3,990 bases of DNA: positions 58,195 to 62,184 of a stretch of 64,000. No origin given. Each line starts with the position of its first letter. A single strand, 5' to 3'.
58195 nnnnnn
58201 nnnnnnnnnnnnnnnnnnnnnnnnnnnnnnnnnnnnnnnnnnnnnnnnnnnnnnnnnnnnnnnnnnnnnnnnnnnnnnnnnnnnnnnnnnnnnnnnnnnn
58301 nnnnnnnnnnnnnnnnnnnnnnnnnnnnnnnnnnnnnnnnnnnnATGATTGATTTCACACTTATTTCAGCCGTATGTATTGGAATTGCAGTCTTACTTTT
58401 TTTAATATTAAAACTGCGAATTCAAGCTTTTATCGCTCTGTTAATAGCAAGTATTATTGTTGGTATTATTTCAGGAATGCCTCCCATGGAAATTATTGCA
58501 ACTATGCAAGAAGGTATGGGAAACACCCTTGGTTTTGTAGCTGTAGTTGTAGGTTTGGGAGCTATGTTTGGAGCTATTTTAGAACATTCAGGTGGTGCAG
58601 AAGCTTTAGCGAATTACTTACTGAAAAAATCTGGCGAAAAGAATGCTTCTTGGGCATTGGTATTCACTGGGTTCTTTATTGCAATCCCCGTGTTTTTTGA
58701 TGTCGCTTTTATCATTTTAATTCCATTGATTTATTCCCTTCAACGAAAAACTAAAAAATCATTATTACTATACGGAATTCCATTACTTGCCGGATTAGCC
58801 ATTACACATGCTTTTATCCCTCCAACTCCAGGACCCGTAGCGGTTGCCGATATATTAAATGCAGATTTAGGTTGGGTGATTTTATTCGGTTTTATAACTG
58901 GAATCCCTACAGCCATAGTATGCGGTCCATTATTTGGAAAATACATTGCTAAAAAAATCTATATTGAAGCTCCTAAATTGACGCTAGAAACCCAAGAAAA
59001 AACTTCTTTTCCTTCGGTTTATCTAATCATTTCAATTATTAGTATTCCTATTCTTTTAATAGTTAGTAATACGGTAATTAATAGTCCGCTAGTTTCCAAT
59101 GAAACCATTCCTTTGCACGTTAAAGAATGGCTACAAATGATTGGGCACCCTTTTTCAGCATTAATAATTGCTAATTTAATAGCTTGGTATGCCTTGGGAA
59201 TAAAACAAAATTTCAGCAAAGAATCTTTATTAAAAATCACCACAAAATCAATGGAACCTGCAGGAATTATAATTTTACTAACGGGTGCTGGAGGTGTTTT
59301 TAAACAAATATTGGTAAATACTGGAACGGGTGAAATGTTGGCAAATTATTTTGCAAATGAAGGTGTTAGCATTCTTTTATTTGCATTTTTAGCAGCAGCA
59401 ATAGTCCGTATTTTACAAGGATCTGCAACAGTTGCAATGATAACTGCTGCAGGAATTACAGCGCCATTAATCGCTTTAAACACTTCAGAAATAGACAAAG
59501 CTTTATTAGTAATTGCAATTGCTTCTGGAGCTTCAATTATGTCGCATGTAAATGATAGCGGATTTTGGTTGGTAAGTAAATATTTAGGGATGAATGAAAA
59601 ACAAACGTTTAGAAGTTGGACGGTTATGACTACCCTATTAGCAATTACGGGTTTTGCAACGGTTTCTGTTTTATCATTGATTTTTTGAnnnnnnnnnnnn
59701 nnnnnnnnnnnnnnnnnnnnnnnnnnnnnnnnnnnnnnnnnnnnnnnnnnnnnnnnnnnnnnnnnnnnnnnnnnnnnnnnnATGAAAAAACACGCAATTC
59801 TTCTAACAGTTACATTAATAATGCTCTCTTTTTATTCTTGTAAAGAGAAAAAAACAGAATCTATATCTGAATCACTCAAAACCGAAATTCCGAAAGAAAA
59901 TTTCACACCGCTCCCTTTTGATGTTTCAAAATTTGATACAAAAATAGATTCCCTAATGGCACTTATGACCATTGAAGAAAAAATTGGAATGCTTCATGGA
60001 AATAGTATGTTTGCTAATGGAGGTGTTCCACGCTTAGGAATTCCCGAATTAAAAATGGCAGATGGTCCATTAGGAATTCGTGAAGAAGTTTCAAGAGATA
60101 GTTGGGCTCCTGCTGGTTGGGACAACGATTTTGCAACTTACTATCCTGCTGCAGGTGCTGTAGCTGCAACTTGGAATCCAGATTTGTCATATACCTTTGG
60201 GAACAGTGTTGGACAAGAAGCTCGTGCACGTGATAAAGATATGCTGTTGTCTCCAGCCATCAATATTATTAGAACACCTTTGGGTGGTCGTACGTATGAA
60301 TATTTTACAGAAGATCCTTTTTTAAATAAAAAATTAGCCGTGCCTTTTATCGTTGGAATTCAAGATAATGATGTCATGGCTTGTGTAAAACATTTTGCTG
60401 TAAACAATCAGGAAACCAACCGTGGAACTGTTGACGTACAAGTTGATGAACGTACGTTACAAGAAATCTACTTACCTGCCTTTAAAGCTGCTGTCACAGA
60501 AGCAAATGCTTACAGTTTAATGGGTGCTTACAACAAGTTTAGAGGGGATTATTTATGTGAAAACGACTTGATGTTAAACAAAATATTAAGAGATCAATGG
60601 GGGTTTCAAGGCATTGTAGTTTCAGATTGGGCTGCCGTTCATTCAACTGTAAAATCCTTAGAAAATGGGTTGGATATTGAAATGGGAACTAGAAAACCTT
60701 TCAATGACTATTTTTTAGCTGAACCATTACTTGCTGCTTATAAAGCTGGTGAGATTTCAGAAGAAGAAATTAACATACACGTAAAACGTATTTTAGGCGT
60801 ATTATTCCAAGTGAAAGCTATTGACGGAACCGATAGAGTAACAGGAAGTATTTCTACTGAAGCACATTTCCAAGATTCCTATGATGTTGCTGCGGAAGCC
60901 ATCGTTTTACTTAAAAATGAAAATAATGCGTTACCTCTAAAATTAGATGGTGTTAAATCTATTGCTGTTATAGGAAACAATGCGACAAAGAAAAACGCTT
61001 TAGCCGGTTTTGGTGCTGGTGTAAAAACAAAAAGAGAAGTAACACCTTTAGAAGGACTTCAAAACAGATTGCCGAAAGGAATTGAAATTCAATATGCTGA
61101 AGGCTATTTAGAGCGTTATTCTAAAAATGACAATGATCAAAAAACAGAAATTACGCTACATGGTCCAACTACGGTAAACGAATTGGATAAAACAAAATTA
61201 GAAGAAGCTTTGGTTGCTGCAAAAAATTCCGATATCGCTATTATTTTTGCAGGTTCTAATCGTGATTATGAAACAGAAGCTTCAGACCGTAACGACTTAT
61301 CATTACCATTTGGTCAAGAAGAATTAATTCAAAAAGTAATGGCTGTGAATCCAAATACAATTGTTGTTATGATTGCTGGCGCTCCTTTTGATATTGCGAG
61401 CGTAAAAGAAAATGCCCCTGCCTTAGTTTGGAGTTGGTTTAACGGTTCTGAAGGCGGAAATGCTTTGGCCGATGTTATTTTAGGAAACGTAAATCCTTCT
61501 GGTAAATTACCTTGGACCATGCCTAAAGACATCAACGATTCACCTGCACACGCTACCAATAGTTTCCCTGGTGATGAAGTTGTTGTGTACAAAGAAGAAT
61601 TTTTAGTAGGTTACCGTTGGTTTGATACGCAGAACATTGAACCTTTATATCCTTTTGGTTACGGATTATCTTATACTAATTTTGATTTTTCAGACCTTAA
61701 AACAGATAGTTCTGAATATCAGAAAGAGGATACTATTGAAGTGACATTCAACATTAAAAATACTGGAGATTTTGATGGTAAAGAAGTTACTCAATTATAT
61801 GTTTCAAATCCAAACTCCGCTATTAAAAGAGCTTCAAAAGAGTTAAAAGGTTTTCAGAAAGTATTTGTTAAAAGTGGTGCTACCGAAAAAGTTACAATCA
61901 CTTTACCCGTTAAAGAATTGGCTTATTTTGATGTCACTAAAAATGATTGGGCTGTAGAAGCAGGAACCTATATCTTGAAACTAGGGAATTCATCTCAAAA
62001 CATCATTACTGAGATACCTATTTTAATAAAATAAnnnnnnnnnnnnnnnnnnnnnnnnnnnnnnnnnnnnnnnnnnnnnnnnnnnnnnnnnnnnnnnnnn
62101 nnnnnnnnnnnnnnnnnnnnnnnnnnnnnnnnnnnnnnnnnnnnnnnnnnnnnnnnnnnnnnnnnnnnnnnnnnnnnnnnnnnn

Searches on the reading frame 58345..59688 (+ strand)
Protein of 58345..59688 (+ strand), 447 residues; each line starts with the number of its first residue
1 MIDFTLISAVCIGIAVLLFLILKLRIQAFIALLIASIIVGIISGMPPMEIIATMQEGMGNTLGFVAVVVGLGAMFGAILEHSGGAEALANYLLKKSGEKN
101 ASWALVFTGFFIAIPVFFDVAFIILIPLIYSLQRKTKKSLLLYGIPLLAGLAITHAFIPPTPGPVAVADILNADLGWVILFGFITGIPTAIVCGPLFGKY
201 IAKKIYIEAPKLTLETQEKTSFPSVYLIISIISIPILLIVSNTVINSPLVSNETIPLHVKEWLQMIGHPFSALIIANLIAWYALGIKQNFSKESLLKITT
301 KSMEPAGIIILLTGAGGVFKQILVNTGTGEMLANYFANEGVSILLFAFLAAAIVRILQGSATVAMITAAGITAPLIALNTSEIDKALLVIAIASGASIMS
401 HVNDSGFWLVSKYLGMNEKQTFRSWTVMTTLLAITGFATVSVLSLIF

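Call 4: search_protein_families(library=pfam, proteins=[window:58345-59688:+])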
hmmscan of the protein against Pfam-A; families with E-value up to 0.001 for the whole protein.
window:58345-59688:+ (447 aa): 3 families
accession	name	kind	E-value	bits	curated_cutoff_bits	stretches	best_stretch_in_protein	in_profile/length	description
PF02447.22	GntP_permease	-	1.9e-148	495.3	22.5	1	7-446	3-440/440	GntP family permease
PF03600.22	CitMHS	-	1.7e-17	64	31.9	1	19-393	3-336/336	Citrate transporter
PF13726.12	Na_H_antiport_2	-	3e-06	27.7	29.8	1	9-94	2-85/87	Na+-H+ antiporter family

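Call 5: search_protein_families(library=ncbifam, proteins=[window:58345-59688:+])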
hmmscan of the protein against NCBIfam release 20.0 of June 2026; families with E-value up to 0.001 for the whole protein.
window:58345-59688:+ (447 aa): 7 families
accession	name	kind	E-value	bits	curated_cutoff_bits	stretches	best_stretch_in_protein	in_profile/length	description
TIGR00791.1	gntP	subfamily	2.6e-136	455.2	292.75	1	9-446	5-438/439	gluconate:H+ symporter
NF007781.0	PRK10472.1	equivalog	2.6e-133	445.2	625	1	1-442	1-439/446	gluconate transporter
NF007332.0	PRK09821.1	equivalog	2.3e-111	372.9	524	1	4-446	4-453/454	GntP family transporter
NF011560.0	PRK14984.1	equivalog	1.2e-96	324.7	744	1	9-446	5-437/438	gluconate transporter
NF007395.0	PRK09921.1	equivalog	6e-82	276.1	618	1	6-446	7-444/445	D-serine transporter DsdX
NF007459.0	PRK10034.1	equivalog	1.6e-75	254.9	647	1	7-446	6-446/447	gluconate permease GntP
NF040536.2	export_ArsQ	equivalog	3.2e-15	55.9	480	1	27-446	24-399/400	arsinothricin export permease ArsQ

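Call 61: find_related_loci(query=window:58345-59688:+, collection=metagenome_contigs, flank=10000)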
Query window:58345-59688:+ (447 aa) in metagenome_contigs; peptide patterns used: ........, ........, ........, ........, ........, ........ (x = any residue, [..] = any of these).
600 stretches matched a pattern (row limit reached: there are more); 403 encode a relative of the query (tblastn E <= 1e-3); the best 80 are kept; 80 distinct loci.
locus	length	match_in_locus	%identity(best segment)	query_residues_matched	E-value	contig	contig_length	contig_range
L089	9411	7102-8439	83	1-446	0e+0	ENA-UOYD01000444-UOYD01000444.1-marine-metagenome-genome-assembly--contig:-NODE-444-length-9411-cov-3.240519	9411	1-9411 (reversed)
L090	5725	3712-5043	81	1-444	0e+0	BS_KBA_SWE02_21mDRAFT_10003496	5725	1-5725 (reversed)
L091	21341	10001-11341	80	1-447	0e+0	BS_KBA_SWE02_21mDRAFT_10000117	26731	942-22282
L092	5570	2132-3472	81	1-447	0e+0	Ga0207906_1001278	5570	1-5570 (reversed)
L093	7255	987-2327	80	1-447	0e+0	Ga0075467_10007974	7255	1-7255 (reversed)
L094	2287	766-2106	78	1-447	0e+0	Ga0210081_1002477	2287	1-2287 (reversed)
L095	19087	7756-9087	81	1-444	0e+0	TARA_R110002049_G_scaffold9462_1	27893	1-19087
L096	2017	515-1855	80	1-447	0e+0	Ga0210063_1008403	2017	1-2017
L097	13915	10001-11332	77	1-444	0e+0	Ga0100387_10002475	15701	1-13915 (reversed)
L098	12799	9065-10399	75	1-445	0e+0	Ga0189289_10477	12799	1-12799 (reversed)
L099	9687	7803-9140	81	1-446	0e+0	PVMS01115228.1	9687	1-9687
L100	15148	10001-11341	75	1-446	0e+0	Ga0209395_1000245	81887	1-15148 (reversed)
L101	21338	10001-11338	75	1-445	0e+0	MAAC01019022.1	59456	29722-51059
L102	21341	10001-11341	73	1-446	0e+0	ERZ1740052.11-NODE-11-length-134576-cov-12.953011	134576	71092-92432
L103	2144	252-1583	74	2-446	0e+0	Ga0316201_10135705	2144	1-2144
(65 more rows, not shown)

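Call 65: search_protein_families(library=pfam, proteins=[L101:3298-4887:+, L101:11484-12881:+, L101:12881-14074:+, L101:14071-14826:+, L101:14975-16483:+, L102:11354-12367:+, L102:12372-13757:+, L102:13759-14886:+, L102:14892-15623:+, L102:15812-17908:-])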
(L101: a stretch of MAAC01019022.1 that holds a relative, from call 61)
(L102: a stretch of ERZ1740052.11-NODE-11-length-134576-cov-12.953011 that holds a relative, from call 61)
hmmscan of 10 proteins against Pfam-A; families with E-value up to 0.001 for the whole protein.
L101:3298-4887:+ (529 aa): 1 family
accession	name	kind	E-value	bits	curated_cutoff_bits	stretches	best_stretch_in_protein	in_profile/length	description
PF00474.23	SSF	-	6.4e-49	167.3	22.8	1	33-434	1-398/406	Sodium:solute symporter family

L101:11484-12881:+ (465 aa): 2 families
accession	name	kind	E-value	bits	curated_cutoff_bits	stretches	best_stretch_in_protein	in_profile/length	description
PF13347.12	MFS_2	-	1.4e-88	297.8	27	1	14-446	1-426/427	MFS/sugar transport protein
PF07690.21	MFS_1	-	1.6e-15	57.4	33.4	1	22-386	8-343/347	Major Facilitator Superfamily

L101:12881-14074:+ (397 aa): 3 families
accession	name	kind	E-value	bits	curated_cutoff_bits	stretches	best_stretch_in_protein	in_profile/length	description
PF07221.17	GlcNAc_2-epim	-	1.4e-27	97.3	23.4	1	36-378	1-343/347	N-acylglucosamine 2-epimerase (GlcNAc 2-epimerase)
PF03663.20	Glyco_hydro_76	-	2.1e-06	27.9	25.9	1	94-246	131-283/366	Glycosyl hydrolase family 76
PF05147.19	LANC_like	-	7.4e-05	21.9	23.2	0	61-156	169-261/350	Lanthionine synthetase C-like protein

L101:14071-14826:+ (251 aa): 1 family
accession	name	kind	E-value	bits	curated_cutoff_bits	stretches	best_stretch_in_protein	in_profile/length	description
PF21340.4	Polysacc_lyase-like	-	4e-13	49.6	27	1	52-247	18-208/209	Cip1-like, core domain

L101:14975-16483:+ (502 aa): 5 families
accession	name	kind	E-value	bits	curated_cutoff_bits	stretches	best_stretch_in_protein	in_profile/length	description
PF00478.31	IMPDH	-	2.7e-163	543.3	25.6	1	23-488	1-345/345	IMP dehydrogenase / GMP reductase domain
PF00571.33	CBS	-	1.8e-18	67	24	2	108-155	5-52/57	CBS domain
PF03060.21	NMO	-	9.7e-14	51.9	28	2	236-389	96-236/331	Nitronate monooxygenase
PF01070.24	FMN_dh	-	1.3e-09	38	24.9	1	275-376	210-303/350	FMN-dependent dehydrogenase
PF00977.27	His_biosynth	-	4.9e-05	23.3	23.6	0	335-379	65-106/228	Histidine biosynthesis protein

L102:11354-12367:+ (337 aa): 5 families
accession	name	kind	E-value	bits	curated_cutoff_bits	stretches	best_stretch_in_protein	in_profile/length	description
PF00532.27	Peripla_BP_1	-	8.1e-29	101.4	22.2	1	59-318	1-268/281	Periplasmic binding proteins and sugar binding domain of LacI family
PF13377.12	Peripla_BP_3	-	6.7e-24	85.3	26.5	1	173-334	1-167/167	Periplasmic binding protein-like domain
PF13407.12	Peripla_BP_4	-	6.1e-18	65.7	35.1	1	62-311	1-254/258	Periplasmic binding protein domain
PF00356.27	LacI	-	6.1e-14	52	27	1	3-48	1-46/46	Bacterial regulatory proteins, lacI family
PF01381.28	HTH_3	-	1.2e-06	28.9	23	1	2-36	10-44/55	Helix-turn-helix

L102:12372-13757:+ (461 aa): 2 families
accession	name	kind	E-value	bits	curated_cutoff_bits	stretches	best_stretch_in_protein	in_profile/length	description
PF13347.12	MFS_2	-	2.2e-86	290.5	27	1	14-444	1-426/427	MFS/sugar transport protein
PF07690.21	MFS_1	-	6.9e-18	65.1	33.4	1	24-384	10-343/347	Major Facilitator Superfamily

L102:13759-14886:+ (375 aa): 2 families
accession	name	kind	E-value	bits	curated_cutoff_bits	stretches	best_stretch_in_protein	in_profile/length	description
PF07221.17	GlcNAc_2-epim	-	9.3e-32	111.1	23.4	1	32-368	1-345/347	N-acylglucosamine 2-epimerase (GlcNAc 2-epimerase)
PF07944.18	Beta-AFase-like_GH127_cat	-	0.00088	18.8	24.9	0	134-205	16-90/376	Beta-L-arabinofuranosidase, GH127 catalytic domain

L102:14892-15623:+ (243 aa): 1 family
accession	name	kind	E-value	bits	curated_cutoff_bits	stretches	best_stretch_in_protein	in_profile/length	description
PF21340.4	Polysacc_lyase-like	-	5.2e-10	39.4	27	1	46-239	20-208/209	Cip1-like, core domain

L102:15812-17908:- (698 aa): 3 families
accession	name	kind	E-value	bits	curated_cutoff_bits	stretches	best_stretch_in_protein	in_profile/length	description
PF03190.21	Thioredox_DsbH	-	2.5e-64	216.6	27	1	28-183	1-162/163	Protein of unknown function, DUF255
PF13899.12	Thioredoxin_7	-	3.6e-09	37.1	27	1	49-110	2-63/83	Thioredoxin-like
PF13098.12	Thioredoxin_2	-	0.00018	22.2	27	1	60-112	1-55/104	Thioredoxin-like domain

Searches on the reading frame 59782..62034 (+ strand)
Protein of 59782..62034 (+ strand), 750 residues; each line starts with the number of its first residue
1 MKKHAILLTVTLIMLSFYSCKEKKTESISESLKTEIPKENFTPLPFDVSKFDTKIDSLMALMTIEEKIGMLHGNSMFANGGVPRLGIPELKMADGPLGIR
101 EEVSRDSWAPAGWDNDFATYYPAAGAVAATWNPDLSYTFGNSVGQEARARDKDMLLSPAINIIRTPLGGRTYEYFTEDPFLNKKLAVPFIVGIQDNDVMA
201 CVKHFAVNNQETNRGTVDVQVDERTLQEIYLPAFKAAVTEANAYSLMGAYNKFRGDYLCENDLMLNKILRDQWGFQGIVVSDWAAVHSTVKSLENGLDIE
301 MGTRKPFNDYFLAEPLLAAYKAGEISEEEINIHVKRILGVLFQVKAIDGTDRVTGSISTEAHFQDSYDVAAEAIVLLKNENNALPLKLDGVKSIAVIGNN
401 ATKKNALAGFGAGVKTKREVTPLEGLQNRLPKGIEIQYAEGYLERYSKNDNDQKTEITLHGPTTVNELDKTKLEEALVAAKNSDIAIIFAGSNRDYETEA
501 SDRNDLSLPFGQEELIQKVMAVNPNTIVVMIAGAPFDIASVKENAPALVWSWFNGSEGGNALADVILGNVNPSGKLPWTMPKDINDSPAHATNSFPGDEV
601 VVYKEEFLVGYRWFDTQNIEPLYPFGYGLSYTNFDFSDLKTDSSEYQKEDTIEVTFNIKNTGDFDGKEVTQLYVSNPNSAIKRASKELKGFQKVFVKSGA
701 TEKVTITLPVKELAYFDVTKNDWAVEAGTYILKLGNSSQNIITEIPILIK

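Call 4: search_protein_families(library=pfam, proteins=[window:59782-62034:+])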
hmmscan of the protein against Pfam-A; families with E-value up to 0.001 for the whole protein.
window:59782-62034:+ (750 aa): 3 families
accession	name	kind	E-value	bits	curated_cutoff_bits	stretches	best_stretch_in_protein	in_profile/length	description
PF01915.27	Glyco_hydro_3_C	-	1.8e-60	204.8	31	1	374-631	1-200/200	Glycosyl hydrolase family 3 C-terminal domain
PF00933.27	Glyco_hydro_3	-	2.3e-41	142.7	27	1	118-339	82-315/316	Glycosyl hydrolase family 3 N terminal domain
PF14310.12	Fn3-like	-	6.1e-24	84.4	25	1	668-738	1-71/71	Fibronectin type III-like domain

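Call 5: search_protein_families(library=ncbifam, proteins=[window:59782-62034:+])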
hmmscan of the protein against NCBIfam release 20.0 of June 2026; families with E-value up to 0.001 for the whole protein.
window:59782-62034:+ (750 aa): 8 families
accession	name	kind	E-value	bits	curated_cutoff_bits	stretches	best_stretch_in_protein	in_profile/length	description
NF041610.1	alph_arabinopyran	equivalog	2.2e-157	525.4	1300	1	62-747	3-651/738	exo-alpha-(1->6)-L-arabinopyranosidase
NF052330.1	BetGlucosiCelf0468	equivalog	3.3e-144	482.1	1300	2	58-446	2-390/817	beta-d-glucosidase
NF041776.1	xylosidase_Xyl3A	equivalog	1.1e-110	371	1250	2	52-441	14-421/846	xylan 1,4-beta-xylosidase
NF011678.0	PRK15098.1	equivalog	3.3e-105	353.2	666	1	119-741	118-757/765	beta-glucosidase BglX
NF041579.1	betaxyl_Flavo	equivalog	2.6e-104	349.9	1350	1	49-740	31-705/716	beta-xylosidase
NF052329.1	XyloArabinsidase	equivalog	9e-96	321.6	1050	1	118-742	108-723/750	beta-xylosidase/alpha-l-arabinosidase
NF052331.1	Bet13-16Glucosase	equivalog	4.8e-82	276.3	1330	1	118-740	93-739/750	exo-beta-d-1,3/1,6-glucosidase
NF003740.0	PRK05337.1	equivalog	9.5e-08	31.5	207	1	134-282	98-250/340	beta-N-acetylhexosaminidase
